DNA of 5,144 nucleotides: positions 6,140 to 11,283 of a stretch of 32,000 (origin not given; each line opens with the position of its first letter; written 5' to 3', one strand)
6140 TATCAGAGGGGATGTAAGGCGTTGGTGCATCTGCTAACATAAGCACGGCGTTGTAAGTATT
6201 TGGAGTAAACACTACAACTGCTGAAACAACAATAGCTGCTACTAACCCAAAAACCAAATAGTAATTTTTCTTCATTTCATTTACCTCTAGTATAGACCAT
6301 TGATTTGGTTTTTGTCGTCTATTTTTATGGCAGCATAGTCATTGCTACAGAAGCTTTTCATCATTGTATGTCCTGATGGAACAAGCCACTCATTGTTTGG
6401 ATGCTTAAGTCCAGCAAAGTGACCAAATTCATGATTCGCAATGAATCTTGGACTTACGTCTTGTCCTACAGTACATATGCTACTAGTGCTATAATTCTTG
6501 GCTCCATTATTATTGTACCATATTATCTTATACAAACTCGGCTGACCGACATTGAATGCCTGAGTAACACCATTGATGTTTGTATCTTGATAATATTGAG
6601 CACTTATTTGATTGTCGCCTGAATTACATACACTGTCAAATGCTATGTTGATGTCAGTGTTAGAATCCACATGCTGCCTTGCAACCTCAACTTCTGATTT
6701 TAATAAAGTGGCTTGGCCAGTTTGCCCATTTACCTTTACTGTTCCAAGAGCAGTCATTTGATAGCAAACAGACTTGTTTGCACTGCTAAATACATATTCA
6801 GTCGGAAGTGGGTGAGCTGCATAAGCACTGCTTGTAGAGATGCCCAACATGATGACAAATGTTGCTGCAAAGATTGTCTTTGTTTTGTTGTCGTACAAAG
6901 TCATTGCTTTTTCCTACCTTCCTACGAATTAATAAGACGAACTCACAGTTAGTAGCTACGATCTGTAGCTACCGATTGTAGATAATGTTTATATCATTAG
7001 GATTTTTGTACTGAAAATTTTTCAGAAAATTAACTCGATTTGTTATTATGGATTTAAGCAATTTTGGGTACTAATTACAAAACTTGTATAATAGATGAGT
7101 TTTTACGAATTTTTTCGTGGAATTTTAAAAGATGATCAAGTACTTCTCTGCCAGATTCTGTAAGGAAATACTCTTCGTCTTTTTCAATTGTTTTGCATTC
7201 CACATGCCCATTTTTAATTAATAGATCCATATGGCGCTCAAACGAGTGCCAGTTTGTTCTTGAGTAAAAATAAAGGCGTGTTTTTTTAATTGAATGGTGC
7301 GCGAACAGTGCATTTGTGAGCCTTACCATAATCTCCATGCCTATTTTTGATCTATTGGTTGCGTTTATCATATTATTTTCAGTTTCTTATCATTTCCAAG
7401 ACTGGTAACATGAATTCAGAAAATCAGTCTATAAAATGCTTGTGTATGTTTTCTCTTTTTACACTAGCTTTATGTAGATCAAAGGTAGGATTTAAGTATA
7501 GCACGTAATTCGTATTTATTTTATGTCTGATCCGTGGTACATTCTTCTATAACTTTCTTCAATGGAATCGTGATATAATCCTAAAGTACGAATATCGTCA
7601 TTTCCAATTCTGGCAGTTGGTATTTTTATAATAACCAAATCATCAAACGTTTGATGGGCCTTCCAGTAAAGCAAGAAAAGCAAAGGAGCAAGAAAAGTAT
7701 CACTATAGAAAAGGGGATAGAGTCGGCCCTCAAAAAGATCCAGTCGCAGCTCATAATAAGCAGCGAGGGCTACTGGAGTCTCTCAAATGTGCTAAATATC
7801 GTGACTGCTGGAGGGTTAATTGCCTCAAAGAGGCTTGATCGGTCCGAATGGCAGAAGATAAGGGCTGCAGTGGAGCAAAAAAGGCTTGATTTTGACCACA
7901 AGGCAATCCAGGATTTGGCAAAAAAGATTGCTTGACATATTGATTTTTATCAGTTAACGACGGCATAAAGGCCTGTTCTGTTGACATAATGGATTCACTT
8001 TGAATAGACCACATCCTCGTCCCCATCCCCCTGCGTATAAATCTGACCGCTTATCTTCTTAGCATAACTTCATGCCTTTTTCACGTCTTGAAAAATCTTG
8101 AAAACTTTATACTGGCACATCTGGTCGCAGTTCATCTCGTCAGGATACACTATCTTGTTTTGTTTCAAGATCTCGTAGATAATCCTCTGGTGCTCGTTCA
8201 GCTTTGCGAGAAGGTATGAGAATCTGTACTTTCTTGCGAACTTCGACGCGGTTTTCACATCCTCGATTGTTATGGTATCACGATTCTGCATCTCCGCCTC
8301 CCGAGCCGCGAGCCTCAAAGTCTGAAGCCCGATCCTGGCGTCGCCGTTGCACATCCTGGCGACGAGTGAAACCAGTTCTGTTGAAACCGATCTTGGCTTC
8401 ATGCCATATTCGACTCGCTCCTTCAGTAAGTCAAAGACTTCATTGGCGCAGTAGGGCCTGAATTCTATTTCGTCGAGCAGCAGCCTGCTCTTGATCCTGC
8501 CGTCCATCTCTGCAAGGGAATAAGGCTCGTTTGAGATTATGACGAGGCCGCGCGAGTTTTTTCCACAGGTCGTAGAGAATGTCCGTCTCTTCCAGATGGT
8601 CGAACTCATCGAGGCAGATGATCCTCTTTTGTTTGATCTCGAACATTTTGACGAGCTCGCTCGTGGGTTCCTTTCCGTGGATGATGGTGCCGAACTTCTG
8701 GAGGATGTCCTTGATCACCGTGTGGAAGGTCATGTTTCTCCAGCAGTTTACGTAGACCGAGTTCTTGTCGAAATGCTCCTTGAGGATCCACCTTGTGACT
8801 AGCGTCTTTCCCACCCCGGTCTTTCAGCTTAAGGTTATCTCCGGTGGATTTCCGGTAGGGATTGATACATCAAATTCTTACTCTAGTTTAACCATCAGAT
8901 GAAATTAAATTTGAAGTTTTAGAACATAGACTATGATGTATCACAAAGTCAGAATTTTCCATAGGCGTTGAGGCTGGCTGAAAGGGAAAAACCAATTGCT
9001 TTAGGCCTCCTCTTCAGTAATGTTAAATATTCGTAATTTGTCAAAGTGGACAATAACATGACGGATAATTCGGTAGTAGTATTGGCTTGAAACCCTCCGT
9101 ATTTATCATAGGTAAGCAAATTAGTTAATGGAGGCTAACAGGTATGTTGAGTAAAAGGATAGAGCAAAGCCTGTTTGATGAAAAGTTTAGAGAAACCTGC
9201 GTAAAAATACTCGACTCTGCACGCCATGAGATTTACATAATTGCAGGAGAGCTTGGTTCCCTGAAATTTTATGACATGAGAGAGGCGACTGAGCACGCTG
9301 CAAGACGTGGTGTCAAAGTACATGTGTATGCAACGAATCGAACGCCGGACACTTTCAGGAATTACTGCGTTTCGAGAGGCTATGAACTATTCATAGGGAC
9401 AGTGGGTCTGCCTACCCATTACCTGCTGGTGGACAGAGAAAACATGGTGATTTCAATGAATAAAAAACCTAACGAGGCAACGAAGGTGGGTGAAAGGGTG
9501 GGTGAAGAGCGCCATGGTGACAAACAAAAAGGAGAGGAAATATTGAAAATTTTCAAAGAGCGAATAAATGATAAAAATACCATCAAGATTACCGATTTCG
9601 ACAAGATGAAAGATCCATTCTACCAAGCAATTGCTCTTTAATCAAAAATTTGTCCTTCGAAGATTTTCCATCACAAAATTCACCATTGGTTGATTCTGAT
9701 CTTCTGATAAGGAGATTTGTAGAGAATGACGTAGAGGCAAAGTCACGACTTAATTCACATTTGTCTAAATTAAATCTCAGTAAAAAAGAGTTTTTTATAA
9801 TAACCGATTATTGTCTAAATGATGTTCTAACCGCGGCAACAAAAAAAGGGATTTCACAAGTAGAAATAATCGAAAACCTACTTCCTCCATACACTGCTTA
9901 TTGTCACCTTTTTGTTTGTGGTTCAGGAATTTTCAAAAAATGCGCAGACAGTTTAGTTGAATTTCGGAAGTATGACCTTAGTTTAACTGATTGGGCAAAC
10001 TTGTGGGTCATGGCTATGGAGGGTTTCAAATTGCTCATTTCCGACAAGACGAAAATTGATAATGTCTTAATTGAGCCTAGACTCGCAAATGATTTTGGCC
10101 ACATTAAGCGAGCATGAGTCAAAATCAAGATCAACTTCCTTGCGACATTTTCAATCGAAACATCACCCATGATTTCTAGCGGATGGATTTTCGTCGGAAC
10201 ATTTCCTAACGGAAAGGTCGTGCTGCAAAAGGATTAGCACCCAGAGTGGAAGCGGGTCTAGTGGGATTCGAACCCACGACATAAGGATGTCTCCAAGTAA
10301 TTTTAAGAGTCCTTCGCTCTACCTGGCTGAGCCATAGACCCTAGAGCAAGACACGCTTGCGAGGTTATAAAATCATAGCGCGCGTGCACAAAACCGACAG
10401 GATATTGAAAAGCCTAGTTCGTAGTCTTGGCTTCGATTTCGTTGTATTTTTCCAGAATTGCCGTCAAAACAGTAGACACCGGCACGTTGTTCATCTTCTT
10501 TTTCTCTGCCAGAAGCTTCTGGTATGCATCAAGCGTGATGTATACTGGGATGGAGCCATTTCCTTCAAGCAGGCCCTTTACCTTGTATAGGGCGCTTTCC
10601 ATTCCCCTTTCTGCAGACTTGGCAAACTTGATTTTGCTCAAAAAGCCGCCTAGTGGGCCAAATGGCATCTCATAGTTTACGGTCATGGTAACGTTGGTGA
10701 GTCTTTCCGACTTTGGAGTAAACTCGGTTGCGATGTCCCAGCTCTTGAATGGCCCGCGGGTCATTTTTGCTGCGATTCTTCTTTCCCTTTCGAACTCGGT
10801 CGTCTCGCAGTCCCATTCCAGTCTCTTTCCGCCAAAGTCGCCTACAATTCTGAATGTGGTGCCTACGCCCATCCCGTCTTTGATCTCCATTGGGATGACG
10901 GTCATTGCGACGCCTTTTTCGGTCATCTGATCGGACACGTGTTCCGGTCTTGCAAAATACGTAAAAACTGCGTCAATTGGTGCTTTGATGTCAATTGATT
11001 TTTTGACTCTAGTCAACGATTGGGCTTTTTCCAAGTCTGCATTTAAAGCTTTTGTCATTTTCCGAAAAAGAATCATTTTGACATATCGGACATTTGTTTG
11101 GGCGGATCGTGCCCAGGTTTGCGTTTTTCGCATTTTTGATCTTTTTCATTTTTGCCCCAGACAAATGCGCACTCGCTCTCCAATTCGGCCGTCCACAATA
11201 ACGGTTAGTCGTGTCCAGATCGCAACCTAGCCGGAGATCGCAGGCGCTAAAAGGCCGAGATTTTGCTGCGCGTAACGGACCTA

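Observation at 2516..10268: Two decayed integrated elements stacked serially at tRNA-Lys(CUU), each ending in integrase tail plus att core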

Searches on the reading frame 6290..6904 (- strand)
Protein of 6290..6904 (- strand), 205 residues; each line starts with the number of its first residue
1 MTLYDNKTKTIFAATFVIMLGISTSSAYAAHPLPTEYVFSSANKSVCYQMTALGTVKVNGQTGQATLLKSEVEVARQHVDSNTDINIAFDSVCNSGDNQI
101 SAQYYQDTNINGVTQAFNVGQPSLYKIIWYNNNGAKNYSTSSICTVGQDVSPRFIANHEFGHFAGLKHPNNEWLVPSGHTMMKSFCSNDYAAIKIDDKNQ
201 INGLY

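Call 12: search_protein_families(library=pfam, max_evalue=0.01, proteins=[window:6290-6904:-])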
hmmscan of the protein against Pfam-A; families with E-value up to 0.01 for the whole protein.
window:6290-6904:- (205 aa): 1 family
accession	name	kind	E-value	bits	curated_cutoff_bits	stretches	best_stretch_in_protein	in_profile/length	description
PF00413.30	Peptidase_M10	-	3e-05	24.4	24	1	81-205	48-158/159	Matrixin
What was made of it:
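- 5667..6904 (-): Element B cargo: a 202-aa ORF with a hydrophobic N-terminal segment (read by eye, untested) and a 205-aa matrixin-like metalloprotease. Pfam Peptidase_M10 at 3e-5, 24.4 bits against a cutoff of 24 (call 12).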

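Call 37: search_protein_families(library=phrogs, max_evalue=0.01, proteins=[window:6290-6904:-])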
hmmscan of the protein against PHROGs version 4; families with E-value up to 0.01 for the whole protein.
window:6290-6904:- (205 aa): 0 families

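Call 38: search_protein_families(library=padloc, max_evalue=0.01, proteins=[window:6290-6904:-])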
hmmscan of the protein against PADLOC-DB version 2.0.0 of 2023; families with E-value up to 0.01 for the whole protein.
window:6290-6904:- (205 aa): 0 families

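Call 64: search_protein_families(library=ncbifam, max_evalue=0.01, proteins=[window:6290-6904:-])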
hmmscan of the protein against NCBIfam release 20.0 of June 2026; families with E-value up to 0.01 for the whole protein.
window:6290-6904:- (205 aa): 1 family
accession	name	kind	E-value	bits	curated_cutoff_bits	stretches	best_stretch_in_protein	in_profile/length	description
NF035945.1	Zn_serralysin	subfamily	1.7e-06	27.5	500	1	46-171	55-180/462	serralysin family metalloprotease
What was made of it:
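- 5667..6904 (-): NCBIfam serralysin match is weak (call 64).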

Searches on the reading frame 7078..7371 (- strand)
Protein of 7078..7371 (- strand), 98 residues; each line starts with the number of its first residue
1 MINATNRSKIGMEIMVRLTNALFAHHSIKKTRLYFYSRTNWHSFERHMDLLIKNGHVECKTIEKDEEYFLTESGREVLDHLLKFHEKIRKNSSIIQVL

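Call 12: search_protein_families(library=pfam, max_evalue=0.01, proteins=[window:7078-7371:-])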
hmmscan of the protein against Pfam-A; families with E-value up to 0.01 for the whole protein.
window:7078-7371:- (98 aa): 2 families
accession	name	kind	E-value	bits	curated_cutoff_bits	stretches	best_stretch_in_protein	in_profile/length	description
PF14947.12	HTH_45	-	1.1e-07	32.2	25.5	1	13-87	6-75/77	Winged helix-turn-helix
PF14277.12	DUF4364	-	6.9e-05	23.1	26.9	1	39-81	31-73/162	Domain of unknown function (DUF4364)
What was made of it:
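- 7075..7371 (-): Element B winged-helix regulator (98 aa). Pfam HTH_45 at 1e-7 (call 12).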

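Call 37: search_protein_families(library=phrogs, max_evalue=0.01, proteins=[window:7078-7371:-])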
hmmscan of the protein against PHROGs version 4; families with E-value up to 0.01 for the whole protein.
window:7078-7371:- (98 aa): 2 families
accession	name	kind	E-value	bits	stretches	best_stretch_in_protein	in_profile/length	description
phrog_11046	-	transcription regulation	5.7e-06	27.1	1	20-90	16-89/94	transcriptional regulator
phrog_4278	-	unknown function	0.00038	21.2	1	43-89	68-115/127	-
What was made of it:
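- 7075..7371 (-): PHROG transcriptional regulator (call 37).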

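Call 38: search_protein_families(library=padloc, max_evalue=0.01, proteins=[window:7078-7371:-])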
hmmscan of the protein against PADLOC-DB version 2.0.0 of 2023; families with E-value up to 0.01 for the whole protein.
window:7078-7371:- (98 aa): 0 families

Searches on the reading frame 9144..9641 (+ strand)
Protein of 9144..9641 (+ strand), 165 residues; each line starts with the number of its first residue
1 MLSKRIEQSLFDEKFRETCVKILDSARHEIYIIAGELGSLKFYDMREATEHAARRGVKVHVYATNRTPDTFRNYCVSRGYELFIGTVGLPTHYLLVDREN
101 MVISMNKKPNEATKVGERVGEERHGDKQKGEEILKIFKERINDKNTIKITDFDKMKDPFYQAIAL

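Call 12: search_protein_families(library=pfam, max_evalue=0.01, proteins=[window:9144-9638:+])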
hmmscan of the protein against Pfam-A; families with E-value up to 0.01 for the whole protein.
window:9144-9638:+ (165 aa): 0 families

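Call 37: search_protein_families(library=phrogs, max_evalue=0.01, proteins=[window:9144-9638:+])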
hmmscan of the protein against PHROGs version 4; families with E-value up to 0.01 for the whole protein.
window:9144-9638:+ (165 aa): 0 families

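Call 38: search_protein_families(library=padloc, max_evalue=0.01, proteins=[window:9144-9638:+])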
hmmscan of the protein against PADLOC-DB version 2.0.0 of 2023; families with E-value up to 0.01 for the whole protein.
window:9144-9638:+ (165 aa): 2 families
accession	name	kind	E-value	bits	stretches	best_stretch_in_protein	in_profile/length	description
PDLC03922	MkoB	-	0.0024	15.2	1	14-62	311-360/610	-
PDLC02614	DrmC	-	0.0044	14.8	0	20-66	27-70/153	DrmC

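Call 45: find_encoding_contigs(protein=window:9144-9641:+, flank=10000, max_places=8)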
Protein window:9144-9641:+ (165 aa): 2 contigs read that carry it; 2 places shown.
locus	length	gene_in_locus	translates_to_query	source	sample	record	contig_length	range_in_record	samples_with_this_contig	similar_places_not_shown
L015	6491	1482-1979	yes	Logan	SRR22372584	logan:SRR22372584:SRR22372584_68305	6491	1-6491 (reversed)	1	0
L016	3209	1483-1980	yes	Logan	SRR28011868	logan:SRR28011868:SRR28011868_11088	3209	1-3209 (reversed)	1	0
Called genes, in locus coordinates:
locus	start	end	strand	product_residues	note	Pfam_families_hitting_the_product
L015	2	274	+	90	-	?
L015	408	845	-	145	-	PF22703:Cdc6_lid, PF16193:AAA_assoc_2 (weak)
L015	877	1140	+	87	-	-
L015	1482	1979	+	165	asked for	-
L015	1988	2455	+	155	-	-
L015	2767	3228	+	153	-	-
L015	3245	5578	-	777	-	-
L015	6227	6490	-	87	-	?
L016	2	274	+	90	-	?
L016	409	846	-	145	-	PF22703:Cdc6_lid, PF16193:AAA_assoc_2 (weak)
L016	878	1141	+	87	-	-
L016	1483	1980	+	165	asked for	-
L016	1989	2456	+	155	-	-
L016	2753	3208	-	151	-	?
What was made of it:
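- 9144..10117 (+): Element B cargo ORFs of 165 and 155 aa with no family assignment. The exact protein is found again only in L015 and L016 (call 45).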

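Call 64: search_protein_families(library=ncbifam, max_evalue=0.01, proteins=[window:9144-9638:+])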
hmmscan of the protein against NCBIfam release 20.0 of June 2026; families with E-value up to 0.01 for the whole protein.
window:9144-9638:+ (165 aa): 0 families

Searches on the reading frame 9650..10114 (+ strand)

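Call 12: search_protein_families(library=pfam, max_evalue=0.01, proteins=[window:9650-10114:+])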
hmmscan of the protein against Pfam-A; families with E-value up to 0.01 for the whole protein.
window:9650-10114:+ (155 aa): 1 family
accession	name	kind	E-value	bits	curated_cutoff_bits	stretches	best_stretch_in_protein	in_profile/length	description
PF14350.11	Beta_protein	-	0.0043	17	27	1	22-102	130-210/342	Beta protein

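Call 37: search_protein_families(library=phrogs, max_evalue=0.01, proteins=[window:9650-10114:+])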
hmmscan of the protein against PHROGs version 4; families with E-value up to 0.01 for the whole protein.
window:9650-10114:+ (155 aa): 0 families

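Call 38: search_protein_families(library=padloc, max_evalue=0.01, proteins=[window:9650-10114:+])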
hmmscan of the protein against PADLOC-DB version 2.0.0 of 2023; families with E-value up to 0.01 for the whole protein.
window:9650-10114:+ (155 aa): 0 families

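Call 64: search_protein_families(library=ncbifam, max_evalue=0.01, proteins=[window:9650-10114:+])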
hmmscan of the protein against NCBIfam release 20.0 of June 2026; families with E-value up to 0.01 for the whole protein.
window:9650-10114:+ (155 aa): 0 families

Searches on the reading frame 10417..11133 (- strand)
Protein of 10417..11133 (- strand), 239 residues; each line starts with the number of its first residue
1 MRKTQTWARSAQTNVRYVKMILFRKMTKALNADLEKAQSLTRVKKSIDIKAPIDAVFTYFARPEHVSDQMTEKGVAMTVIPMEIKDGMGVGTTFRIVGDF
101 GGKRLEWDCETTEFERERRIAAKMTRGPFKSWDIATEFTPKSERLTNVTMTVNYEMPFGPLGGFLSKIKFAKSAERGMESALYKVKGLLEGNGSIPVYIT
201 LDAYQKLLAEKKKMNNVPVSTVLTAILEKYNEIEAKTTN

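Call 13: search_protein_families(library=pfam, max_evalue=0.01, proteins=[window:10417-11133:-])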
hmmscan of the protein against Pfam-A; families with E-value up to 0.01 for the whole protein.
window:10417-11133:- (239 aa): 3 families
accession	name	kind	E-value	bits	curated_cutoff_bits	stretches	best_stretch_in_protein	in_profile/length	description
PF10604.15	Polyketide_cyc2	-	3e-11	44.2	27.4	1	42-190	3-142/142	Polyketide cyclase / dehydrase and lipid transport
PF03364.25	Polyketide_cyc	-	1.2e-06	29.3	23.4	1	50-168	2-113/126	Polyketide cyclase / dehydrase and lipid transport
PF08327.17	AHSA1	-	2.3e-05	25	22.1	1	50-189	1-124/125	Activator of Hsp90 ATPase homolog 1-like protein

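Call 50: find_related_loci(query=window:10417-11058:-, collection=genome_contigs, flank=10000)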
Query seq(214 aa) (214 aa) in genome_contigs; peptide patterns used: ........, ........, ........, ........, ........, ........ (x = any residue, [..] = any of these).
429 stretches matched a pattern; 315 encode a relative of the query (tblastn E <= 1e-3); the best 80 are kept; 80 distinct loci.
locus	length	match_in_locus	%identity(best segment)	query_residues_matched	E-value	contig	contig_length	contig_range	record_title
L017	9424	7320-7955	93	3-214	6e-134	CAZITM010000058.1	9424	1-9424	MAG TPA_asm: uncultured Candidatus Nitrosotenuis sp. isolate binchicken_co274_15 genome assembly, contig: NODE_17679_len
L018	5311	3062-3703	90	1-214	6e-133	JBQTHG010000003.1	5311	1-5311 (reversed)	MAG: Nitrososphaerota archaeon isolate SAR51 c_000000054657, whole genome shotgun sequence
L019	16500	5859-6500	90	1-214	5e-132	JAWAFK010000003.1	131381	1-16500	MAG: Candidatus Nitrosotenuis sp. isolate QQ_201912_bins_100 QQ_201912_bins_100_scaffold_3, whole genome shotgun sequenc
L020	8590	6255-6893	90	2-214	3e-131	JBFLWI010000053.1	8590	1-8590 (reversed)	MAG: Thermoproteota archaeon isolate MAG028 MAG028_53, whole genome shotgun sequence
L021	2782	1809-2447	89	2-214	5e-136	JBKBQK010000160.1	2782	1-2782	MAG: Candidatus Nitrosotenuis sp. isolate 21I_052.bin.34 NODE_161_length_2782_cov_3.940850, whole genome shotgun sequenc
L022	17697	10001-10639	89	2-214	6e-130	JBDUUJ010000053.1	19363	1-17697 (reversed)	MAG: Nitrososphaera sp. isolate NZW_845 k127_13160045, whole genome shotgun sequence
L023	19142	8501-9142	87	1-214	1e-127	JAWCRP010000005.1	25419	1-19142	MAG: Candidatus Nitrosotenuis sp. isolate JZ-2_202007_bins_128 JZ-2_202007_bins_128_scaffold_5, whole genome shotgun seq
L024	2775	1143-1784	87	1-214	1e-132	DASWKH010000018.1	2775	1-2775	MAG TPA_asm: Candidatus Nitrosotenuis sp. isolate SMAG_U2917 k141_2994264, whole genome shotgun sequence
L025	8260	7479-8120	85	1-214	2e-126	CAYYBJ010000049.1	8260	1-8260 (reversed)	MAG TPA_asm: uncultured Candidatus Nitrosotenuis sp. isolate binchicken_co274_16 genome assembly, contig: NODE_20873_len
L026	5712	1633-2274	85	1-214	7e-126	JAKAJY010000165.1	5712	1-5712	MAG: archaeon isolate WY4.bin39 NODE_18693_length_5712_cov_1.467502, whole genome shotgun sequence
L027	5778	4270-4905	86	3-214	2e-125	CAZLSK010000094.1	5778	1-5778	MAG TPA_asm: uncultured Candidatus Nitrosotenuis sp. isolate binchicken_co107_453 genome assembly, contig: NODE_28737_le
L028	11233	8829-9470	86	1-214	8e-125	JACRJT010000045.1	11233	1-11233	MAG: Thaumarchaeota archaeon isolate NC_groundwater_1836_Pr3_B-0.1um_40_14 SR-2_scaffold_141_3612314, whole genome shotg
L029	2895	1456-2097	86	1-214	9e-129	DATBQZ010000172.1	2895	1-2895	MAG TPA_asm: Candidatus Nitrosotenuis sp. isolate SMAG_U4116 k141_1440295, whole genome shotgun sequence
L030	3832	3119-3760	86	1-214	2e-126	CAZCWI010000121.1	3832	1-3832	MAG TPA_asm: uncultured Candidatus Nitrosotenuis sp. isolate binchicken_co125_1171 genome assembly, contig: NODE_47525_l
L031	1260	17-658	85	1-214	5e-135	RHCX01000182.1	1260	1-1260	MAG: Nitrososphaeria archaeon isolate WBC_8_2A_255 contig_100_182, whole genome shotgun sequence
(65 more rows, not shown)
